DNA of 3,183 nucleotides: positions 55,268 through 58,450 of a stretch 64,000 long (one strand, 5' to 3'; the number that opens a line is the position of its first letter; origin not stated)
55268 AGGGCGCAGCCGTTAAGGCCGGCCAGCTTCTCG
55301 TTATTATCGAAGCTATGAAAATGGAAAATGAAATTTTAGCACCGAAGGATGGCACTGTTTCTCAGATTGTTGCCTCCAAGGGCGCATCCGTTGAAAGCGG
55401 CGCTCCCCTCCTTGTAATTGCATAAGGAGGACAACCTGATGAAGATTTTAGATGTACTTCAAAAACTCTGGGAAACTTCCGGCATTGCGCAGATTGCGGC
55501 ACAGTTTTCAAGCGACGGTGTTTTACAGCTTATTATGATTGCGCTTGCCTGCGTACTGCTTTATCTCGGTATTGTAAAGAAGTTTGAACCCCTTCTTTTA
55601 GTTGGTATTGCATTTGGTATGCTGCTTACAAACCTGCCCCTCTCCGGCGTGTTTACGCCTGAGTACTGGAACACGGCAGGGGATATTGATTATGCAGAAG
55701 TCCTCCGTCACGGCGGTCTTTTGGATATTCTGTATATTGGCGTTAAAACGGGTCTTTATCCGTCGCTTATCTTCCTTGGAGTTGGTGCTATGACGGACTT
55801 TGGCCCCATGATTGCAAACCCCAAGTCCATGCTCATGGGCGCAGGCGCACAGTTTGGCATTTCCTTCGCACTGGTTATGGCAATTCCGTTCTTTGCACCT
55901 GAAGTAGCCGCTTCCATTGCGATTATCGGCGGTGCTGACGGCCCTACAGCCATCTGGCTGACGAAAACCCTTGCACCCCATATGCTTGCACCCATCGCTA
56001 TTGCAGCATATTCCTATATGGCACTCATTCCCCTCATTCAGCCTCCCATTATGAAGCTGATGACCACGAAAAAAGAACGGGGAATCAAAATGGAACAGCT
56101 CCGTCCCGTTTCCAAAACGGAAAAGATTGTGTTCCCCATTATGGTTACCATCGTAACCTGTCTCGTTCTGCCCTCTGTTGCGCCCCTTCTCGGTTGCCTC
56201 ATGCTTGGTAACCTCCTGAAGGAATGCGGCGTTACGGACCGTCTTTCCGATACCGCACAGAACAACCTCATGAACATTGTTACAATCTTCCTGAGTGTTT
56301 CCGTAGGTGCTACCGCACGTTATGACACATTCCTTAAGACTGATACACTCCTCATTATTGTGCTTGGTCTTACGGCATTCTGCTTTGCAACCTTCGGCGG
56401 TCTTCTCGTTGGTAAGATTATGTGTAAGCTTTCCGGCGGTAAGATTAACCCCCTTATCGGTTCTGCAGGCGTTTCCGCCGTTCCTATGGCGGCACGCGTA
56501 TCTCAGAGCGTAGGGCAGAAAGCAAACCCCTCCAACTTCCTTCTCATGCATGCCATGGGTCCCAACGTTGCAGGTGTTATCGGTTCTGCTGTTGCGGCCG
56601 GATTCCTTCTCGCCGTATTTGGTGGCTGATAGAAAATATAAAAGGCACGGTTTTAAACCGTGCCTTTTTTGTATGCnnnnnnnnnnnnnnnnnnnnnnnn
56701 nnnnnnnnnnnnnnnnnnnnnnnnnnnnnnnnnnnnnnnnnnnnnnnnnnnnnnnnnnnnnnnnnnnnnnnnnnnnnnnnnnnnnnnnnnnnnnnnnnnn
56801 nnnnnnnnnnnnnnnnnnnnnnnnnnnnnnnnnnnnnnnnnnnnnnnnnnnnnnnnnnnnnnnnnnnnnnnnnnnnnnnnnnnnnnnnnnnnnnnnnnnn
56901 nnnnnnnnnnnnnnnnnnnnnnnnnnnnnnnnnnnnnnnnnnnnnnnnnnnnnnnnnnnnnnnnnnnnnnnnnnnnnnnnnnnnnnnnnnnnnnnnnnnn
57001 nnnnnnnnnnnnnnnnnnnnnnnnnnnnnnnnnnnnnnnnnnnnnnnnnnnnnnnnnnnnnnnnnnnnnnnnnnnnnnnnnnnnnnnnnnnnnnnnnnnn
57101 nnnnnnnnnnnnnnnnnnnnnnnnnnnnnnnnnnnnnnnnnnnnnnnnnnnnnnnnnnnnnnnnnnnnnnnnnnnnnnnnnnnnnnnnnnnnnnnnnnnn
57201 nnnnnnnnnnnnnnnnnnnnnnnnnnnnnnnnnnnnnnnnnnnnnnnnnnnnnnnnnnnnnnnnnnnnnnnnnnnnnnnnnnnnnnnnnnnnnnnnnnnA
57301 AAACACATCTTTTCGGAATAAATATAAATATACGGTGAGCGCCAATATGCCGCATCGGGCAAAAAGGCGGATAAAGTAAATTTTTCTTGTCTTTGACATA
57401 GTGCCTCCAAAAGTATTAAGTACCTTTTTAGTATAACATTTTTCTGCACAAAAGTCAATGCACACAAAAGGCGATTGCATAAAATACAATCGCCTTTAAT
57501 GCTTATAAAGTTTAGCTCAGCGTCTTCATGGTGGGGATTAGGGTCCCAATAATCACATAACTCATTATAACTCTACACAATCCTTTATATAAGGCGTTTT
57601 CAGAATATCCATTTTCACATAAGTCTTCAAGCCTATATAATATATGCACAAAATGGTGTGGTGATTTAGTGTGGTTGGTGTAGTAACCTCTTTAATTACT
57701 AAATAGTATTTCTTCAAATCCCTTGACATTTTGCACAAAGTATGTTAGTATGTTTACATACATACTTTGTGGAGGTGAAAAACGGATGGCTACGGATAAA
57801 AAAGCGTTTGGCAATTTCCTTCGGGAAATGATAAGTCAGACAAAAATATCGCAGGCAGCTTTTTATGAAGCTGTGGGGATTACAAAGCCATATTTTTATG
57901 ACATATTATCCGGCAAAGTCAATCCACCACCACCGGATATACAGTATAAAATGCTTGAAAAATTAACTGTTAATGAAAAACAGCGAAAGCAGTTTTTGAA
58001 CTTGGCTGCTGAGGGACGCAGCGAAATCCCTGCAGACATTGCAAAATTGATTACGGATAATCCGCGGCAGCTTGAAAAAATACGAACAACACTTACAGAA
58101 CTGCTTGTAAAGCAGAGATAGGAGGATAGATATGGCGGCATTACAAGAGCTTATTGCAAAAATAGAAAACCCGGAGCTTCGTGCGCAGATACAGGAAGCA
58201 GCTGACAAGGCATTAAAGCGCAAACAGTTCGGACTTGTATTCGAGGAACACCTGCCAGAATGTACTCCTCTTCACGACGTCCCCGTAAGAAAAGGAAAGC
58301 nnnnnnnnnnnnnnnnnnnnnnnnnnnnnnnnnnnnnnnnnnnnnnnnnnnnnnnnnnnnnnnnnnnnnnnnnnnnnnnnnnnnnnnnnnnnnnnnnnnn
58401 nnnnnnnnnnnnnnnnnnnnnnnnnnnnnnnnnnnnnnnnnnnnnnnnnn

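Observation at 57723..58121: Type III R-M under apparent C-protein control: perfect 12-bp inverted repeat operator overlapping the promoter of an XRE regulator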

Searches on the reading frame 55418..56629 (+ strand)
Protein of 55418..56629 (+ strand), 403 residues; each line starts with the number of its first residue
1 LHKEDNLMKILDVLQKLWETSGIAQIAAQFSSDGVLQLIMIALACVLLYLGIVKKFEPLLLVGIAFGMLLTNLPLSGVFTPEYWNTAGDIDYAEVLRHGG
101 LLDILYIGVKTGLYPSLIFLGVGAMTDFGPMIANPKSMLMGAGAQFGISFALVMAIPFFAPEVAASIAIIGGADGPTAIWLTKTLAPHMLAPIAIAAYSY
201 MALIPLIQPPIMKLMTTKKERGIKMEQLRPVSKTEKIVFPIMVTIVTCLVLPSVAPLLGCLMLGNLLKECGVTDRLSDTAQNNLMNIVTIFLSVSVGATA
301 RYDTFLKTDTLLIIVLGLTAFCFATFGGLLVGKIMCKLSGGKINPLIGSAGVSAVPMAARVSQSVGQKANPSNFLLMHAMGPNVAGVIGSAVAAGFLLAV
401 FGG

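Call 3: search_protein_families(library=pfam, proteins=[window:55418-56629:+], max_evalue=0.01)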
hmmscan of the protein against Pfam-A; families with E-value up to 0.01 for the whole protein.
window:55418-56629:+ (403 aa): 1 family
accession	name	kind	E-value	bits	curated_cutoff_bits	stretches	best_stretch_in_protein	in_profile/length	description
PF03977.18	OAD_beta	-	2.5e-155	517.2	31.6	1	37-401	2-349/349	Na+-transporting oxaloacetate decarboxylase beta subunit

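Call 4: search_protein_families(library=ncbifam, proteins=[window:55418-56629:+], max_evalue=0.01)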
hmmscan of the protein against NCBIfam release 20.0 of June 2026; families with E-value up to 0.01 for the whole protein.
window:55418-56629:+ (403 aa): 5 families
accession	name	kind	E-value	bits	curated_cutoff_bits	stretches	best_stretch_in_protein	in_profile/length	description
TIGR01109.1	Na_pump_decarbB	subfamily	2.3e-141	470.9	190.6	1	37-395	2-353/354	sodium ion-translocating decarboxylase subunit beta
NF012020.0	PRK15476.1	subfamily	1.3e-119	400.1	820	2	99-398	120-427/433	oxaloacetate decarboxylase subunit beta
NF012021.0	PRK15477.1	subfamily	5.2e-119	398.1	824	2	99-398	120-427/433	oxaloacetate decarboxylase subunit beta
NF012019.0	PRK15475.1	subfamily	7.3e-119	397.7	822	2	99-398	120-427/433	oxaloacetate decarboxylase subunit beta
TIGR03136.1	malonate_biotin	equivalog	5.3e-51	174.2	596.9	1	23-399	10-394/399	Na+-transporting malonate decarboxylase, carboxybiotin decarboxylase subunit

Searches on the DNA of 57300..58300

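Call 45: search_rna_families(source=window, start=57300, end=58300, threshold=evalue, max_evalue=1)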
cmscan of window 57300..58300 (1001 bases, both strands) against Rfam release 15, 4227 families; matches with E-value up to 1: 2.
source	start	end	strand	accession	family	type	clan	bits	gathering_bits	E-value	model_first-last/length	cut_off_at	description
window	57447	57524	-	RF03850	mir-961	Gene; miRNA;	-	24.5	100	0.046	1-85/85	no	mir-961 microRNA precursor family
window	57470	57523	-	RF01411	BsrF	Gene; sRNA;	-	19.7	50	0.66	1-113/113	no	BsrF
